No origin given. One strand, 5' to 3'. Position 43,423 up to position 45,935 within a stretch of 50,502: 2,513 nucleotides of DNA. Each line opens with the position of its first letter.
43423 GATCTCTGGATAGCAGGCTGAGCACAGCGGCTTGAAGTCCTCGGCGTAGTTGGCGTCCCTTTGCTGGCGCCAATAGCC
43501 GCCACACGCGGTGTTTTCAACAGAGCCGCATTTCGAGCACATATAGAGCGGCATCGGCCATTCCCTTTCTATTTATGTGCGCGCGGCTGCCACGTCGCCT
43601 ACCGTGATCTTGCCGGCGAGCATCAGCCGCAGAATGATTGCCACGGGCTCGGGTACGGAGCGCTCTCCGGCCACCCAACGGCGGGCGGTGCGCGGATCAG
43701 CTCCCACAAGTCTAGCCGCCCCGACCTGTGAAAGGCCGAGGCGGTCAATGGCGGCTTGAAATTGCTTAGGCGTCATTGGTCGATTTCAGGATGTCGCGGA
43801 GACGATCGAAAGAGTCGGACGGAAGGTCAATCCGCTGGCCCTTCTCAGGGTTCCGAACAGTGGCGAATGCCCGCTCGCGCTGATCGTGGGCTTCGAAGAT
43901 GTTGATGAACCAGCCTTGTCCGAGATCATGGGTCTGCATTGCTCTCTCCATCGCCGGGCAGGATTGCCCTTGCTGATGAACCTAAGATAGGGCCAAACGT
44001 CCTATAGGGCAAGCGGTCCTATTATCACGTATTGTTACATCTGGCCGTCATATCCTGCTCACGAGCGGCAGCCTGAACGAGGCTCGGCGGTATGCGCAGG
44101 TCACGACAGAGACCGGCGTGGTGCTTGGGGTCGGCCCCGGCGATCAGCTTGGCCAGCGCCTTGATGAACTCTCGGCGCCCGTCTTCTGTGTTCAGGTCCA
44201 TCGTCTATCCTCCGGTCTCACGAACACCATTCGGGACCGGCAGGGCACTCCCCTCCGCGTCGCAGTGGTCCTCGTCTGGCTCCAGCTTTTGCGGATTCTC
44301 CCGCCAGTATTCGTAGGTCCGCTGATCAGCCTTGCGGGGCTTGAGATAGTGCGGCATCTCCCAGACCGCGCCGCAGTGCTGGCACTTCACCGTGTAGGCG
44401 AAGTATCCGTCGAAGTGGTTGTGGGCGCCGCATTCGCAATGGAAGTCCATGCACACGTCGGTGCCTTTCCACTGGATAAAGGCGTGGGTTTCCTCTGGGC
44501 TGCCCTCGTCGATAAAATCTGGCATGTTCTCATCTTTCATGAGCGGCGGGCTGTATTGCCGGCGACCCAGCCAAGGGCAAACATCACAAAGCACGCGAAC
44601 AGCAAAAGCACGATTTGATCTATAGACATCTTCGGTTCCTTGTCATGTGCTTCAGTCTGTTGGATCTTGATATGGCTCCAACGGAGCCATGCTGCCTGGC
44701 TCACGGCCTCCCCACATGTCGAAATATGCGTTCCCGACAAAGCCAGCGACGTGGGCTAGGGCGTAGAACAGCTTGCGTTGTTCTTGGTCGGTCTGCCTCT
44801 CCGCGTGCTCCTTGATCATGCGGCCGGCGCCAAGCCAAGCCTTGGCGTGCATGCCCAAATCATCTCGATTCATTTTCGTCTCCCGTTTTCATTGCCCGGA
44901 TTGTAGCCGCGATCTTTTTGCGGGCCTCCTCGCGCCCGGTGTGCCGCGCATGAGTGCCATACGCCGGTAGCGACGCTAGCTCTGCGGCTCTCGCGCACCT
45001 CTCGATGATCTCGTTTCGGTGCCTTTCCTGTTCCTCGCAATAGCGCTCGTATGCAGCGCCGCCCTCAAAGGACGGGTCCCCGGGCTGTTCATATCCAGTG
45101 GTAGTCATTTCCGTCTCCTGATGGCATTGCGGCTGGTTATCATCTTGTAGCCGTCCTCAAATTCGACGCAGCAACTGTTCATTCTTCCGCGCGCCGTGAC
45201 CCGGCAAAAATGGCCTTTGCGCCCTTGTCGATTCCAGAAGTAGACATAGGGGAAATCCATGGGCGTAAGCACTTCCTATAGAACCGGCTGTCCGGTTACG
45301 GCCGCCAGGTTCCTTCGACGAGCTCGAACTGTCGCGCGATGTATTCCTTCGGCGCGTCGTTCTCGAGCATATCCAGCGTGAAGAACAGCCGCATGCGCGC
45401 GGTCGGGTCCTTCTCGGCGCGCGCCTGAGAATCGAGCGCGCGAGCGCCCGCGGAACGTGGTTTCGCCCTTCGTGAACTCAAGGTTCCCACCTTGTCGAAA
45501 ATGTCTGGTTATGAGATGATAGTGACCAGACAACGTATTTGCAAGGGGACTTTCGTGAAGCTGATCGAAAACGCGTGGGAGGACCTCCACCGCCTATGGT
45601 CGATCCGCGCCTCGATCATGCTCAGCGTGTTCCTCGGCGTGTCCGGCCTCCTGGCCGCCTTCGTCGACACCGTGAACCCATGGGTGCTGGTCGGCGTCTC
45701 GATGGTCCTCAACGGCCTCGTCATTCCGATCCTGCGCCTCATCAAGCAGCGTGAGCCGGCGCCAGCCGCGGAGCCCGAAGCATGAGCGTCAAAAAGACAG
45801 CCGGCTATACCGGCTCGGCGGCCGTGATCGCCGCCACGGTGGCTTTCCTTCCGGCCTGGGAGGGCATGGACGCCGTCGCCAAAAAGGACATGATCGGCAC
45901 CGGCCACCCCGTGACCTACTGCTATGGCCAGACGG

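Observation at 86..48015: TGTC(T/G)GGT motif family with at least 19 copies, concentrated in intergenic control regions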

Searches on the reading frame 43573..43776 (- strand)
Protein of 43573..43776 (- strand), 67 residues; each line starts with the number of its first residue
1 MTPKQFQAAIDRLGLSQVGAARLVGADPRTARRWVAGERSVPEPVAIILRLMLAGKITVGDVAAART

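Call 9: search_protein_families(library=pfam, max_evalue=0.01, proteins=[window:43573-43776:-])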
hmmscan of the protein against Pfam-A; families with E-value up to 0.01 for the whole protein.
window:43573-43776:- (67 aa): 3 families
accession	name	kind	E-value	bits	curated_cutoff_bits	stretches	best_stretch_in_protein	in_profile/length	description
PF13518.12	HTH_28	-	0.00053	20.5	25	0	14-38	12-36/52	Helix-turn-helix domain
PF13560.12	HTH_31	-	0.0026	18.4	27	1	12-45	12-45/64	Helix-turn-helix domain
PF01381.28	HTH_3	-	0.0068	16.9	23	1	9-47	4-42/55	Helix-turn-helix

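Call 10: search_protein_families(library=phrogs, max_evalue=0.001, proteins=[window:43573-43776:-])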
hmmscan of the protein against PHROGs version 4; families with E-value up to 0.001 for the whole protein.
window:43573-43776:- (67 aa): 1 family
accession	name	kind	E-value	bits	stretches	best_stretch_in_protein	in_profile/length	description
phrog_14076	-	transcription regulation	2.1e-05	26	1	1-55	13-70/86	transcriptional regulator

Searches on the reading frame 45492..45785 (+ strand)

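Call 9: search_protein_families(library=pfam, max_evalue=0.01, proteins=[window:45492-45785:+])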
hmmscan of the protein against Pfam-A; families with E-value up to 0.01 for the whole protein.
window:45492-45785:+ (97 aa): 1 family
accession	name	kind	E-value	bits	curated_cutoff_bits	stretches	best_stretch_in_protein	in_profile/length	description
PF25612.1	DUF7940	-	6.3e-09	36.7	27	1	23-86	1-63/63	Family of unknown function (DUF7940)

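Call 10: search_protein_families(library=phrogs, max_evalue=0.001, proteins=[window:45492-45785:+])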
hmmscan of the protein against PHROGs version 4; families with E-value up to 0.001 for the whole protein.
window:45492-45785:+ (97 aa): 1 family
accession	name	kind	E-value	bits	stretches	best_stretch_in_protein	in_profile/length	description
phrog_1356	-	lysis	8.5e-07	30.2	1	20-94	45-124/135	holin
